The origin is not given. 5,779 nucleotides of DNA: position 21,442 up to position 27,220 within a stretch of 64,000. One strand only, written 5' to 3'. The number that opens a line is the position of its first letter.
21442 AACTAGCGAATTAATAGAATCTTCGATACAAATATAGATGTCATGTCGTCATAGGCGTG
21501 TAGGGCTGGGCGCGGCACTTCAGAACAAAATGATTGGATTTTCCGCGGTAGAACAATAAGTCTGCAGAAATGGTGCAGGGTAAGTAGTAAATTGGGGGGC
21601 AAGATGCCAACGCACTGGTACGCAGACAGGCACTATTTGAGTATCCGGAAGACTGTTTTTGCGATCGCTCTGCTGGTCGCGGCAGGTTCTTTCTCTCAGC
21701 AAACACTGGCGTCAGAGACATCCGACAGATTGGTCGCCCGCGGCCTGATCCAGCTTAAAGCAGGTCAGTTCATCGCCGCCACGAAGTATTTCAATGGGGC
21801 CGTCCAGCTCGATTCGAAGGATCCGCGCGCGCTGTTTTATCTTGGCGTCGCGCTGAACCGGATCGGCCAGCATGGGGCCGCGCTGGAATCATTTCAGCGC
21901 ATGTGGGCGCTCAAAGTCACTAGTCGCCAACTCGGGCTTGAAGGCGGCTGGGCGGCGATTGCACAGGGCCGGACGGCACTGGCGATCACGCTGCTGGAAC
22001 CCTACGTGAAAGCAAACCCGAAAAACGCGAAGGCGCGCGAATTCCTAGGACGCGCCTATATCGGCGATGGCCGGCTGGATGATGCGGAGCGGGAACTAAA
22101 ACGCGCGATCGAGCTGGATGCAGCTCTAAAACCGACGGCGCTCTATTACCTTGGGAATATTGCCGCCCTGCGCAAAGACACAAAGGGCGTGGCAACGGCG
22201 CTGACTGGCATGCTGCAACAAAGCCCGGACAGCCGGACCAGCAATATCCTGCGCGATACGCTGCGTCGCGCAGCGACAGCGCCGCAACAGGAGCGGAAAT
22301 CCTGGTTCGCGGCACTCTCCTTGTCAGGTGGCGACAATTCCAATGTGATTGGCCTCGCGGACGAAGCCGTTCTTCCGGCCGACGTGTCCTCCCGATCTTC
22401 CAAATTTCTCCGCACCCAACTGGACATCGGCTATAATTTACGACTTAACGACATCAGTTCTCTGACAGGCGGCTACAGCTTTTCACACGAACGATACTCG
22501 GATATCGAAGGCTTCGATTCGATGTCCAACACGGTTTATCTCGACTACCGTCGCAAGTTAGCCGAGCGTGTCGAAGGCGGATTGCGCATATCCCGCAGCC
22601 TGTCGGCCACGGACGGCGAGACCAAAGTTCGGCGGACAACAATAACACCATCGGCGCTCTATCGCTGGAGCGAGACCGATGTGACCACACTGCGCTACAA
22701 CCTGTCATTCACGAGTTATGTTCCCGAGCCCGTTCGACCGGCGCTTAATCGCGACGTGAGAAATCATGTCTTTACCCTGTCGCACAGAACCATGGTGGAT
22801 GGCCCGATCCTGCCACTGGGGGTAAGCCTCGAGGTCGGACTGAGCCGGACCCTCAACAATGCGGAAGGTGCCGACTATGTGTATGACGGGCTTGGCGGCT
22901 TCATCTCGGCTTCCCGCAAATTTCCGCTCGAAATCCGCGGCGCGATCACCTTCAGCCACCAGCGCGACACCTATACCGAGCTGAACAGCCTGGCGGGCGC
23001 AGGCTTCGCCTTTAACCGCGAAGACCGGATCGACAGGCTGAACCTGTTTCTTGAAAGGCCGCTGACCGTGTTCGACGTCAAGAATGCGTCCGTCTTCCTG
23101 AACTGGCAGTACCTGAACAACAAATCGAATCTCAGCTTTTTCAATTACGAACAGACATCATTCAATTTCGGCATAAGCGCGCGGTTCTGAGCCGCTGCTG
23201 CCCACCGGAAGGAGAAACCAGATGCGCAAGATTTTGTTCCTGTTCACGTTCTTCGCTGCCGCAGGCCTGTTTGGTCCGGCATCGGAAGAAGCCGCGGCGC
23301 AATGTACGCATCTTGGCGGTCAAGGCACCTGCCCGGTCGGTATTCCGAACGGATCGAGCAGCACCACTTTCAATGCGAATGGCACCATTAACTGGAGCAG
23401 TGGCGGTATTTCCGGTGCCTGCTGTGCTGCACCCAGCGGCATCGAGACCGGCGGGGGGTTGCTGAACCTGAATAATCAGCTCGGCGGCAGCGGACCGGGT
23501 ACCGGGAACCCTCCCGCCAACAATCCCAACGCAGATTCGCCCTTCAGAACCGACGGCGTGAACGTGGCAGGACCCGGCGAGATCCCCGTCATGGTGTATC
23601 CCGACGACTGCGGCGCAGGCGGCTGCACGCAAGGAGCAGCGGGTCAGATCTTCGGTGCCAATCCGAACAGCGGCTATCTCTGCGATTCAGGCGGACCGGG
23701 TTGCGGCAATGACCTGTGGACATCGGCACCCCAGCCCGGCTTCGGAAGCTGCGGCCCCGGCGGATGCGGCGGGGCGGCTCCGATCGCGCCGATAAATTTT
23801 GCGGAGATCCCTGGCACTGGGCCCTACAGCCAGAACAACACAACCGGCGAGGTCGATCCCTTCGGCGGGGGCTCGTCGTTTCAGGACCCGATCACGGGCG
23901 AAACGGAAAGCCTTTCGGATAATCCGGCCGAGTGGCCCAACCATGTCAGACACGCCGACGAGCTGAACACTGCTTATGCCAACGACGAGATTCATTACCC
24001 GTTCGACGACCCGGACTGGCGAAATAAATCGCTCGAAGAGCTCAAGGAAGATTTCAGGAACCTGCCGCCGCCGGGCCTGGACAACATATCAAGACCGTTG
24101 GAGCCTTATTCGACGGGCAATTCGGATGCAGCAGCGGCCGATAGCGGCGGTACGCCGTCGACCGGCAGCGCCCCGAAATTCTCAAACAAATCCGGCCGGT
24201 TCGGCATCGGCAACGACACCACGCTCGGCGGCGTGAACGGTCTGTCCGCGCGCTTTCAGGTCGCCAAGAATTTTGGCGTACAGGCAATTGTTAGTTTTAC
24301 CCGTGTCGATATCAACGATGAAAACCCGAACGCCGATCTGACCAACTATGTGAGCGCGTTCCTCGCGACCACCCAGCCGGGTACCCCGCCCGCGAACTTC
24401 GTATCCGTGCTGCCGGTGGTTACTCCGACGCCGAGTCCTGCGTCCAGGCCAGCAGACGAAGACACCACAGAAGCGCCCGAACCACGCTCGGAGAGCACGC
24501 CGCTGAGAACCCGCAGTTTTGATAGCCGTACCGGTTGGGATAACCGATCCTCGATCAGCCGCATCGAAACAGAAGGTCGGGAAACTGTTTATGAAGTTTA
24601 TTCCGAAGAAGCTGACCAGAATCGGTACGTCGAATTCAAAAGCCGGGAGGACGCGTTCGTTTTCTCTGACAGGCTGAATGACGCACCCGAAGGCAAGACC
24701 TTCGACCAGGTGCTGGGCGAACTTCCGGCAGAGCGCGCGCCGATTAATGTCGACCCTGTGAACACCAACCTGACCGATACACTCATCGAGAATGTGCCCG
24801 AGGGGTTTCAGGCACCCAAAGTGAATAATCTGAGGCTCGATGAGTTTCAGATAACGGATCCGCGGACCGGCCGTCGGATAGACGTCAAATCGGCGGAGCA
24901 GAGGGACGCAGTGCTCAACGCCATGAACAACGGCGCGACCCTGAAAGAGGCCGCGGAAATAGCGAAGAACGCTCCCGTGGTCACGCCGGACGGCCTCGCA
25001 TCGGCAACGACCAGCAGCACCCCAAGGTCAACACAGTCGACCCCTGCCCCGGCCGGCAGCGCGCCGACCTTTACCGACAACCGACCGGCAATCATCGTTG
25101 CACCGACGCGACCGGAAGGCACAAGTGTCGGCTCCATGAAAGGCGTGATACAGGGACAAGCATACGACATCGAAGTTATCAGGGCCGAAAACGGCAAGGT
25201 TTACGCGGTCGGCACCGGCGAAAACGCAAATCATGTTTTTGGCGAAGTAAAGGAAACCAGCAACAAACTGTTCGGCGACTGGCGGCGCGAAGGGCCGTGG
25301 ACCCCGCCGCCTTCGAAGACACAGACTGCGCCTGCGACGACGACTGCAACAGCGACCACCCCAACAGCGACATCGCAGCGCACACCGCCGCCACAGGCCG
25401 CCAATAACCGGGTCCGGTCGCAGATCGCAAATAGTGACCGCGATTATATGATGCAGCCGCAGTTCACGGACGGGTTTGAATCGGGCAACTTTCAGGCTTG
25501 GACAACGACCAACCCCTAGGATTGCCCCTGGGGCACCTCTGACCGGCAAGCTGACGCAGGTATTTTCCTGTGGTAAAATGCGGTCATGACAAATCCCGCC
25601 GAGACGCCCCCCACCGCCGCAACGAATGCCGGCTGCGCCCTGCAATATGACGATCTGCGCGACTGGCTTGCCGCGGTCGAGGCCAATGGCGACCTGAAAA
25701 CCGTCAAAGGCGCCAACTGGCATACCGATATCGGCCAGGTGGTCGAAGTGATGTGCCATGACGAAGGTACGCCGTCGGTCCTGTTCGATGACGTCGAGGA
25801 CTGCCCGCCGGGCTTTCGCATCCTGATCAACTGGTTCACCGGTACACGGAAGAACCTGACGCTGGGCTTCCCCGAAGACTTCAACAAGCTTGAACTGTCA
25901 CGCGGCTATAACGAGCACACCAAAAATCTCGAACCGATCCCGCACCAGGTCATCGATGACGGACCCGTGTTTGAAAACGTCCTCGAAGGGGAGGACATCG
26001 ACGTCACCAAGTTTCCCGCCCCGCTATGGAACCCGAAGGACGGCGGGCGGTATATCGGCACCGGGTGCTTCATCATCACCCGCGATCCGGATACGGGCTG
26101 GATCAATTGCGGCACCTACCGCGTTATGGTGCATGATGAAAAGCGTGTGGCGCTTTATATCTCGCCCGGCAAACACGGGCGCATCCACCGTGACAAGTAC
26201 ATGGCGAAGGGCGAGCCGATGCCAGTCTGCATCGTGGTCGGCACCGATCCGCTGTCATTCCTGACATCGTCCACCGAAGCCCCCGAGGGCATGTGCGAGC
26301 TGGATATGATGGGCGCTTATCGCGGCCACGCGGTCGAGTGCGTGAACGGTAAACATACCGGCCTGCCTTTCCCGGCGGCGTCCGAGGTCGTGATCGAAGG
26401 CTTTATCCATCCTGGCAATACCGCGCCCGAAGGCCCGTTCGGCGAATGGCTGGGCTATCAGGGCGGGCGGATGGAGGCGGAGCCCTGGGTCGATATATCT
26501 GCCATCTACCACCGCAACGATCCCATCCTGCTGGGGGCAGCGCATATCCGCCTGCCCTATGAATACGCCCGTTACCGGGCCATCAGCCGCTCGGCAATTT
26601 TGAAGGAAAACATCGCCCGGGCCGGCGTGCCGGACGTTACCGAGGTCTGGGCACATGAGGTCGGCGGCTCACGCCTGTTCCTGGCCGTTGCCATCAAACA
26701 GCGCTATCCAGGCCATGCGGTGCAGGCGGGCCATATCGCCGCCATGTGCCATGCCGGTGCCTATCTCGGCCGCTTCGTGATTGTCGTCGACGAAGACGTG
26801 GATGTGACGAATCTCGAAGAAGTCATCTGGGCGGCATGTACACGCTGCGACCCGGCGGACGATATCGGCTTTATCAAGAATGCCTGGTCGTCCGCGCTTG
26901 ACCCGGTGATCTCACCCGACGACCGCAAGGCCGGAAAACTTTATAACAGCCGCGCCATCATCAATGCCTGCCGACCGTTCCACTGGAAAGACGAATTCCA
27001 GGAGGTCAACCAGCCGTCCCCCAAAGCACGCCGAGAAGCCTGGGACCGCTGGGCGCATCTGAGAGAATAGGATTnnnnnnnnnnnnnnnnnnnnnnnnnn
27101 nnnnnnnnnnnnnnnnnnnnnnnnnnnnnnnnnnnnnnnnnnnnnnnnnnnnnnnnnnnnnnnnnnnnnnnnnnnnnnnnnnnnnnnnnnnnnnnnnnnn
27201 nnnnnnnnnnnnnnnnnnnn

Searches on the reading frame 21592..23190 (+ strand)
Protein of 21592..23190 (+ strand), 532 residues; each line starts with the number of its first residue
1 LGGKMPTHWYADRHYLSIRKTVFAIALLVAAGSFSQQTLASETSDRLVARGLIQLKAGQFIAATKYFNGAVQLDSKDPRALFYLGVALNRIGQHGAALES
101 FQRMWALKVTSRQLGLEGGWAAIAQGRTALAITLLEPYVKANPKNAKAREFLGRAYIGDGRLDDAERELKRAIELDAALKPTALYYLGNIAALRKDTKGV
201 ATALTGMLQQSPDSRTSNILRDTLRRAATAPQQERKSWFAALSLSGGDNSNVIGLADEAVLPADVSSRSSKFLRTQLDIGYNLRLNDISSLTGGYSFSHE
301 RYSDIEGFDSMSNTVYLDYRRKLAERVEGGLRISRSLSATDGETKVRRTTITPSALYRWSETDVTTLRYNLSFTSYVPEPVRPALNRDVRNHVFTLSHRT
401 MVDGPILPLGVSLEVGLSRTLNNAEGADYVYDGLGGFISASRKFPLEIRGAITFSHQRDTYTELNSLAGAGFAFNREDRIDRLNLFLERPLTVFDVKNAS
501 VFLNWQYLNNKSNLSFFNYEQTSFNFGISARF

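Call 19: search_protein_families(library=pfam, proteins=[window:21592-23190:+], max_evalue=0.00001)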
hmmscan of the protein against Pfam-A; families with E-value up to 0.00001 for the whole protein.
window:21592-23190:+ (532 aa): 9 families
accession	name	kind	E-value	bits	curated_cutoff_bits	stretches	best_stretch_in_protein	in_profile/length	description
PF13432.12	TPR_16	-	2.2e-16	60.4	32.7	1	118-176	3-61/65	Tetratricopeptide repeat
PF14559.12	TPR_19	-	1.2e-13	51.6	25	1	122-176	1-55/68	Tetratricopeptide repeat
PF07719.23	TPR_2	-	1.1e-11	44.3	27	0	147-176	2-31/34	Tetratricopeptide repeat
PF13428.12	TPR_14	-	9e-11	41.8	23.5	0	120-154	9-43/44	Tetratricopeptide repeat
PF00515.34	TPR_1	-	2.5e-08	33.8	27.8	0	78-103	1-26/34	Tetratricopeptide repeat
PF13181.12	TPR_8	-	4.7e-08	33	25.7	0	147-177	2-32/34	Tetratricopeptide repeat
PF13431.12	TPR_17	-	2.6e-07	30.8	24.4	0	67-98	2-33/34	Tetratricopeptide repeat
PF11059.14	DUF2860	-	5.5e-06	26.2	22.9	0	366-528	137-291/294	Protein of unknown function (DUF2860)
PF13414.12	TPR_11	-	9.7e-06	25.6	26.8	0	55-91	5-41/42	TPR repeat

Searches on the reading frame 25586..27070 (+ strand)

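Call 19: search_protein_families(library=pfam, proteins=[window:25586-27070:+], max_evalue=0.00001)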
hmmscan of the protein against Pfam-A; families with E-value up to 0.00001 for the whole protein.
window:25586-27070:+ (494 aa): 2 families
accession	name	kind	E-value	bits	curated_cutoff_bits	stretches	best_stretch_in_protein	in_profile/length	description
PF01977.22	UbiD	-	2.4e-64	216.7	23.3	1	124-317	6-200/206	3-octaprenyl-4-hydroxybenzoate carboxy-lyase Rift-related domain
PF20696.2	UbiD_C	-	8.2e-31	107.1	24.2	1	342-461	14-127/127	3-octaprenyl-4-hydroxybenzoate carboxy-lyase C-terminal domain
